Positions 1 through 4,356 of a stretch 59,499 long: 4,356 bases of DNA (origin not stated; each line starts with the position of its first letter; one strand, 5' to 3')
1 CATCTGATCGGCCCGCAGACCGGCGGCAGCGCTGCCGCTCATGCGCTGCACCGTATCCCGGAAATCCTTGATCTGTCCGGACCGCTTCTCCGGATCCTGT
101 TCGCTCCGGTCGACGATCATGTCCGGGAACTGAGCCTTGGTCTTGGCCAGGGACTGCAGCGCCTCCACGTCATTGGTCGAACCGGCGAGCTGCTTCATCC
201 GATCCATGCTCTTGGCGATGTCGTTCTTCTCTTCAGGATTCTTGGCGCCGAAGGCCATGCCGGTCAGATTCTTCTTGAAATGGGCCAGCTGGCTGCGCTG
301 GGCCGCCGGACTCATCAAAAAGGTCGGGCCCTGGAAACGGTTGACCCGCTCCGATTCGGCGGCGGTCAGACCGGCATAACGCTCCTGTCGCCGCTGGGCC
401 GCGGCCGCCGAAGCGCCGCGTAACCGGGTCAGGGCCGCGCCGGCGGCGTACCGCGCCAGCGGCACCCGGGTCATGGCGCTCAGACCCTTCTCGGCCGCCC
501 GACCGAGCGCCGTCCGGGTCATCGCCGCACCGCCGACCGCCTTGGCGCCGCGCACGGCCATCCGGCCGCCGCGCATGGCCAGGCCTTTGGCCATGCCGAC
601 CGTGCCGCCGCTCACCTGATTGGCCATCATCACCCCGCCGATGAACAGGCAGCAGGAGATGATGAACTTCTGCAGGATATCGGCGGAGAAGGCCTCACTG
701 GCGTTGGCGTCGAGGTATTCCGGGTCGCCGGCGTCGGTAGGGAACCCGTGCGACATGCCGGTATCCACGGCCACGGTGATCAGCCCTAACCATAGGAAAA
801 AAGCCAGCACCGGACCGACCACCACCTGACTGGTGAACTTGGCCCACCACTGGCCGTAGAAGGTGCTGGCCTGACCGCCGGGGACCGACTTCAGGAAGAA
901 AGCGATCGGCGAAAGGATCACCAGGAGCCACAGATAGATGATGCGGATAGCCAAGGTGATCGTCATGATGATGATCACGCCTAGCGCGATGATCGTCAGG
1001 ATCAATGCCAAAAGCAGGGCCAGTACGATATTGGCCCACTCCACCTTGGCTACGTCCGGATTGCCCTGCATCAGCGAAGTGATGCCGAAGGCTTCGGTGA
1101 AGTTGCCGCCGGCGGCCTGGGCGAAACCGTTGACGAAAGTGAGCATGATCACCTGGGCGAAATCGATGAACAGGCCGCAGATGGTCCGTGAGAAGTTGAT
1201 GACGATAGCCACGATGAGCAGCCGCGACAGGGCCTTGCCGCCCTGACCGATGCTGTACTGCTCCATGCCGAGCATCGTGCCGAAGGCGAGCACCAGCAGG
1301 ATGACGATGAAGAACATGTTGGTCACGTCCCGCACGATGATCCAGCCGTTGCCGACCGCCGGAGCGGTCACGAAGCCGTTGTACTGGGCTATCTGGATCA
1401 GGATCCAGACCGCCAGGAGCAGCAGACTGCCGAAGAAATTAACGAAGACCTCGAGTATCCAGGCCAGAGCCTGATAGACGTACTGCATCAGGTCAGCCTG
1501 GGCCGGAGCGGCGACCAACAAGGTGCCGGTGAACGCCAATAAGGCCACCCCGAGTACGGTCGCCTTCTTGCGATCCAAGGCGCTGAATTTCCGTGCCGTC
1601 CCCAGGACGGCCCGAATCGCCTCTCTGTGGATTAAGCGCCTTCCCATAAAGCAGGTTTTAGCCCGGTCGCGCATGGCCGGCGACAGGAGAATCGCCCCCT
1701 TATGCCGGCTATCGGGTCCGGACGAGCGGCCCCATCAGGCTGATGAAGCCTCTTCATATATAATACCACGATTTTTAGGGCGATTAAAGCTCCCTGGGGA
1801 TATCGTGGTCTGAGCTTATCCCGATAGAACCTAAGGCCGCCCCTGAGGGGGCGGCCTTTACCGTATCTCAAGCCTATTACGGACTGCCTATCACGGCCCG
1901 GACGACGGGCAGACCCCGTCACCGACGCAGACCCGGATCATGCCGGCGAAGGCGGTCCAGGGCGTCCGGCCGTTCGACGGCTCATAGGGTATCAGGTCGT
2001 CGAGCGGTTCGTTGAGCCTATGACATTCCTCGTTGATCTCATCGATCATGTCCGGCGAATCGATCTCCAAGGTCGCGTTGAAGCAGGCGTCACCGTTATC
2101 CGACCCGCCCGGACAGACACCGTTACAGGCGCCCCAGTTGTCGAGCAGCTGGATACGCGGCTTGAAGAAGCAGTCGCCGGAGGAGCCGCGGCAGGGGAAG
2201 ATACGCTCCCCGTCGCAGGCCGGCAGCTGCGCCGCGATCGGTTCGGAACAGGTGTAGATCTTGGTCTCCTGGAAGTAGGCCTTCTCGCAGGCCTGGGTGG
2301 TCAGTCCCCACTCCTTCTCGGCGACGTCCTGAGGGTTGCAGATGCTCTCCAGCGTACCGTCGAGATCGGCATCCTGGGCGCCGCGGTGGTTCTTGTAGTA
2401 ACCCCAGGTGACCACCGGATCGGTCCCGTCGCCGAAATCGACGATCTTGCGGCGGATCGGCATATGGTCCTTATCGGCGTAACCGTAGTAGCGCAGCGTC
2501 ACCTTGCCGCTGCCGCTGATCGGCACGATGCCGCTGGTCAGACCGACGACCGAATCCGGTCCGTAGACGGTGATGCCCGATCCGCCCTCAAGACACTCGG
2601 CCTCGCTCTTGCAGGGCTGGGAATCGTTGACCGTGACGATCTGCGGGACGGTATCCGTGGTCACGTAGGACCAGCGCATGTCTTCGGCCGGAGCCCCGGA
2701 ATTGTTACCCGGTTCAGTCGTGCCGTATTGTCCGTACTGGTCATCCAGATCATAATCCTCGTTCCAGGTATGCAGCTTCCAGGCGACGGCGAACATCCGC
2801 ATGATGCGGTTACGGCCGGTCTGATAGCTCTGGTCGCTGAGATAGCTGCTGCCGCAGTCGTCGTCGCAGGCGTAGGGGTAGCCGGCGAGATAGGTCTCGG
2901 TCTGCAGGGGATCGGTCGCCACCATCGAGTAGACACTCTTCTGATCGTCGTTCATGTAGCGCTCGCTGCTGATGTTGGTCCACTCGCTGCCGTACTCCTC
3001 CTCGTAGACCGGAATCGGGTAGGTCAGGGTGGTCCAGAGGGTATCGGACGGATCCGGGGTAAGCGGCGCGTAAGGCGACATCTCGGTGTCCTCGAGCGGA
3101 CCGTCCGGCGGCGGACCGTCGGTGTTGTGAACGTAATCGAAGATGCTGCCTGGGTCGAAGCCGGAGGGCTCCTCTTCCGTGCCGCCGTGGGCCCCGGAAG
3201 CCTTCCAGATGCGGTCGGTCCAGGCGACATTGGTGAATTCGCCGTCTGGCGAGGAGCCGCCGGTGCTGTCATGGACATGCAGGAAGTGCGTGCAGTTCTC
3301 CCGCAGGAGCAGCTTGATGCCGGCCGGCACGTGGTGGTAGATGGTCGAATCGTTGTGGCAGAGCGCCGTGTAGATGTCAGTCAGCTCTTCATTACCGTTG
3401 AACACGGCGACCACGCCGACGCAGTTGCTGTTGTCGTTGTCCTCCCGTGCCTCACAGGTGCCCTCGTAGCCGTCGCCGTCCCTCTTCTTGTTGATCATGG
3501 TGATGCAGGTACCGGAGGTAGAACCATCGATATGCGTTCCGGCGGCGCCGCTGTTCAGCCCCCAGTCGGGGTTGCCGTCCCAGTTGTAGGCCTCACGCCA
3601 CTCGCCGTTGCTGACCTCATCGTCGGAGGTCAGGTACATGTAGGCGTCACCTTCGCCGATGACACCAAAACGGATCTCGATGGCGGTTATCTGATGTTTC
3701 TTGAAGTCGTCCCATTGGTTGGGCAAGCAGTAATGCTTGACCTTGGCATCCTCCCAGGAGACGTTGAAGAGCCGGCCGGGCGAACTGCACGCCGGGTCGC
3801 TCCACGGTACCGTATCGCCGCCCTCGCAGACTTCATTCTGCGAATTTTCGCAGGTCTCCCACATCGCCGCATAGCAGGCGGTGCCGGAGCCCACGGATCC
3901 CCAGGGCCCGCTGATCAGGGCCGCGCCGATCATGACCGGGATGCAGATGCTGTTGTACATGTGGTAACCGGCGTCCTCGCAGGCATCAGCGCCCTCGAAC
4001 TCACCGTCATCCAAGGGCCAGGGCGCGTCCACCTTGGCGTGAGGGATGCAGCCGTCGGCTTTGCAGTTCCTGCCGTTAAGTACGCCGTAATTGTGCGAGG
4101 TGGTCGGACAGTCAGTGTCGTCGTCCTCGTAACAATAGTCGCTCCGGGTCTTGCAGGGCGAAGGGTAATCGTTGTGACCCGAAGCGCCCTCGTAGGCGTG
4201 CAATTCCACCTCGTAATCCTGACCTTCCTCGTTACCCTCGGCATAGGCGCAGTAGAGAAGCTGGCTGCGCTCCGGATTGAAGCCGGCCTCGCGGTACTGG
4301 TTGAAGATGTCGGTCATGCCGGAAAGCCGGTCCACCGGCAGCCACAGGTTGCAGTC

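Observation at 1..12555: Giant 3270-aa Cys-rich surface protein in a three-gene locus with a Ca-binding-repeat anchor protein and a VirB6/TrbL-like membrane protein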

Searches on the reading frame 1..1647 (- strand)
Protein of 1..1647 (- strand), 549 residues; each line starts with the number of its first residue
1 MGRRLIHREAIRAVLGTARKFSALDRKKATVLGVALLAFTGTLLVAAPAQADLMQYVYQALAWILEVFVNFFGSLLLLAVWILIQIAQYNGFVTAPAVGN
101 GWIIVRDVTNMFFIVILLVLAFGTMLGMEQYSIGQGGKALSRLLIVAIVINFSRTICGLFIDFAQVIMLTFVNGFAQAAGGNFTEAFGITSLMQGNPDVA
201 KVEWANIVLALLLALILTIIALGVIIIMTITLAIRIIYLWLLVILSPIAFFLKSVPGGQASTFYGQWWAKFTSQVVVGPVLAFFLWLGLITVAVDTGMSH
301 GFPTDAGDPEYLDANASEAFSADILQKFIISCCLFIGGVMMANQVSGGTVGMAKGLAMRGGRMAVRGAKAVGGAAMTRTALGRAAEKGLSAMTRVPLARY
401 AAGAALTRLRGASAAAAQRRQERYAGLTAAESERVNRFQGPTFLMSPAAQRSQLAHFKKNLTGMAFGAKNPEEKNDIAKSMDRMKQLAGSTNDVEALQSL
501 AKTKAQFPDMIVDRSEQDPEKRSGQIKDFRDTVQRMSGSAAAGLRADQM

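Call 13: search_protein_families(library=pfam, proteins=[window:1-1647:-], max_evalue=1)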
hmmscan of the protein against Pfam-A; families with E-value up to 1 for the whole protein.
window:1-1647:- (549 aa): 1 family
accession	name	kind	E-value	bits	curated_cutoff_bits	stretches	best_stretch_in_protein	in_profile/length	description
PF16508.11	NIBRIN_BRCT_II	-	0.046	14.5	27.2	1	433-537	2-97/122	Second BRCT domain on Nijmegen syndrome breakage protein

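Call 14: search_protein_families(library=ncbifam, proteins=[window:1-1647:-], max_evalue=1)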
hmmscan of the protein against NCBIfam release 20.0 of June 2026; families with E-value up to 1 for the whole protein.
window:1-1647:- (549 aa): 1 family
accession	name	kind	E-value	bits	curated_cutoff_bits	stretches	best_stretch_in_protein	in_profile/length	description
TIGR02293.1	TAS_TIGR02293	hypoth_equivalog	0.035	13.8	57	1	374-438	8-74/133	putative toxin-antitoxin system antitoxin component, TIGR02293 family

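Call 44: find_homologous_proteins(query=window:1-1647:-, max_evalue=0.001)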
Query window:1-1647:- (549 aa): 243 proteins with E <= 0.001 among 8000 candidates; the best 120 are listed.
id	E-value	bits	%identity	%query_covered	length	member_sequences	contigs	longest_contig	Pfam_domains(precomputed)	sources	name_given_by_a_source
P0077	0.0e+0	1131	100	96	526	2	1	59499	-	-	-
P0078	2.7e-124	434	44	98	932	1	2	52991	-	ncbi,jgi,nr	ncbi:MAG TPA: hypothetical protein VL500_00335 [Candidatus Eisenbacteria bacterium]|jgi:hypothetical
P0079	5.3e-119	416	45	93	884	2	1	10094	-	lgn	-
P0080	2.0e-116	408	43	85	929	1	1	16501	-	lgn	-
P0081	4.7e-116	407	44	90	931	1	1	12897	-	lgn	-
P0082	2.9e-114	401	42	95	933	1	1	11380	-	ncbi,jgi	ncbi:MAG: hypothetical protein RL272_1080 [Candidatus Parcubacteria bacterium]|jgi:hypothetical prot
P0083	2.2e-113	398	44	91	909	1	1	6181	-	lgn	-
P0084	5.4e-113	397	45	91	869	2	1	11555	-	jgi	jgi:hypothetical protein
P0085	7.2e-105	370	42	93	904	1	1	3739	PF19590.5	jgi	-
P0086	1.9e-104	368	44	89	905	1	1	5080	-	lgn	-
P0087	2.1e-102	362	43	86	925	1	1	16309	-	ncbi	-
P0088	1.4e-101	359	40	98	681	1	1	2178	-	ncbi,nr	ncbi:MAG TPA: hypothetical protein VLC10_02805, partial [Patescibacteria group bacterium]|nr:hypothe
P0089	5.9e-100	354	51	61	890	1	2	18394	-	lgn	-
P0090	2.8e-99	351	46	75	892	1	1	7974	-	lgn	-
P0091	4.4e-99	351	48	79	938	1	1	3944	-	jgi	-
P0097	4.1e-92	328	39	92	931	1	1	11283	PF19590.5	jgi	jgi:hypothetical protein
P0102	1.2e-89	320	50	63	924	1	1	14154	PF19590.5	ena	-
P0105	7.3e-89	317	40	89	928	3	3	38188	PF19590.5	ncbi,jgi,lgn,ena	-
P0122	3.6e-73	265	35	88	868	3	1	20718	PF19590.5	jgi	-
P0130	2.7e-69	252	45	58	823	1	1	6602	PF19590.5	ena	-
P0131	5.6e-69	251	45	53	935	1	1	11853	PF19590.5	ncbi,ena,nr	ncbi:DMT family transporter [Patescibacteria group bacterium]|nr:DMT family transporter [Patescibact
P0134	7.6e-68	248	42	63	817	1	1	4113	PF19590.5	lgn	-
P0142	7.3e-66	241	33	92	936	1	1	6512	PF19590.5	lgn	-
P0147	1.8e-64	237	41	58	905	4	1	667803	PF19590.5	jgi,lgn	jgi:hypothetical protein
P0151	1.0e-63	234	38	65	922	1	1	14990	PF19590.5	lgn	-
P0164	2.1e-62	230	38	70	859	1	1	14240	PF19590.5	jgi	jgi:hypothetical protein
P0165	2.2e-62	230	37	86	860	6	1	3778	PF19590.5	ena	-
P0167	2.9e-62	229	42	59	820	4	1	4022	PF19590.5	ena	-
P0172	8.9e-62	228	44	53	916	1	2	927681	PF19590.5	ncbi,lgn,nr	ncbi:MAG: hypothetical protein PHD51_02560 [Patescibacteria group bacterium]|nr:hypothetical protein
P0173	9.1e-62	228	39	64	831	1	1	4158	PF19590.5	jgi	-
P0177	1.9e-61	227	39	63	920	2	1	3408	PF19590.5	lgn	-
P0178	1.9e-61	227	43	52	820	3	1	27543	PF19590.5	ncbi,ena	-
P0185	4.5e-61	225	40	57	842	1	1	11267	PF19590.5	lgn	-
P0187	6.3e-61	225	35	79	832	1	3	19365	PF19590.5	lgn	-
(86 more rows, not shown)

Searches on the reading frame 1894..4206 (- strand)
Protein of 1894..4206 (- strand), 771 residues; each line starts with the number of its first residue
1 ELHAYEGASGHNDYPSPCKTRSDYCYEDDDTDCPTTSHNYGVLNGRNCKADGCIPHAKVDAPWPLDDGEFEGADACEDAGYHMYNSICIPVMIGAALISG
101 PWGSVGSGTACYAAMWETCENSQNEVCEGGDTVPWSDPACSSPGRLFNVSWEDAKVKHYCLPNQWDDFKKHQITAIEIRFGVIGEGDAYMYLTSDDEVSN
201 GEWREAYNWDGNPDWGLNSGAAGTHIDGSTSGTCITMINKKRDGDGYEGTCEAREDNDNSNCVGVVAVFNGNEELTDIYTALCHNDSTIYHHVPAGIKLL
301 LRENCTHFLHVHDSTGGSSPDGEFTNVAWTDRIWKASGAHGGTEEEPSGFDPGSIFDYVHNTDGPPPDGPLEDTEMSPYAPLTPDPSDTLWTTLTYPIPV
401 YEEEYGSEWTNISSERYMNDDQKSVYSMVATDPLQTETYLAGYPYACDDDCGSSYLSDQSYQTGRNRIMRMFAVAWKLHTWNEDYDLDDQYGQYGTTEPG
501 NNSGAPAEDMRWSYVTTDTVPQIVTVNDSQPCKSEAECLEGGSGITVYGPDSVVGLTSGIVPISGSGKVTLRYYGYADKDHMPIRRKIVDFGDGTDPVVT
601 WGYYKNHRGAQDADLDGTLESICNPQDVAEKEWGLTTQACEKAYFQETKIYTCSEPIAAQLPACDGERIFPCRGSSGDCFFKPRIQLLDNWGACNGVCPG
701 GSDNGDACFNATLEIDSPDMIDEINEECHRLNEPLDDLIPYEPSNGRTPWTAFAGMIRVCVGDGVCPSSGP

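Call 102: search_solved_structures(query=A8, max_evalue=1)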
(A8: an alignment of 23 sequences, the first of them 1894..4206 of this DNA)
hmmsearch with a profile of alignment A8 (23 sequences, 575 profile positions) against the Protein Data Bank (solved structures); distinct sequences matched with E-value up to 1: 0.

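Call 121: search_protein_families(library=pfam, alignment_id=A8, max_evalue=0.1)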
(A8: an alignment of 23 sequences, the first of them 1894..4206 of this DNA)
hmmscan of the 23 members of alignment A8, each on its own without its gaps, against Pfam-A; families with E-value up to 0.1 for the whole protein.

A. member 1, window:1894-4206:- (771 aa): 0 families

B. families by the number of members that match (of 23 scanned): 5 families
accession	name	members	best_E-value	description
PF13731.11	WxL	1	0.014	WxL domain surface cell wall-binding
PF14625.12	Lustrin_cystein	1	0.026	Lustrin, cysteine-rich repeated domain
PF00088.24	Trefoil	1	0.051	Trefoil (P-type) domain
PF07902.16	Gp58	1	0.061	gp58-like protein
PF15031.11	DUF4528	1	0.099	Domain of unknown function (DUF4528)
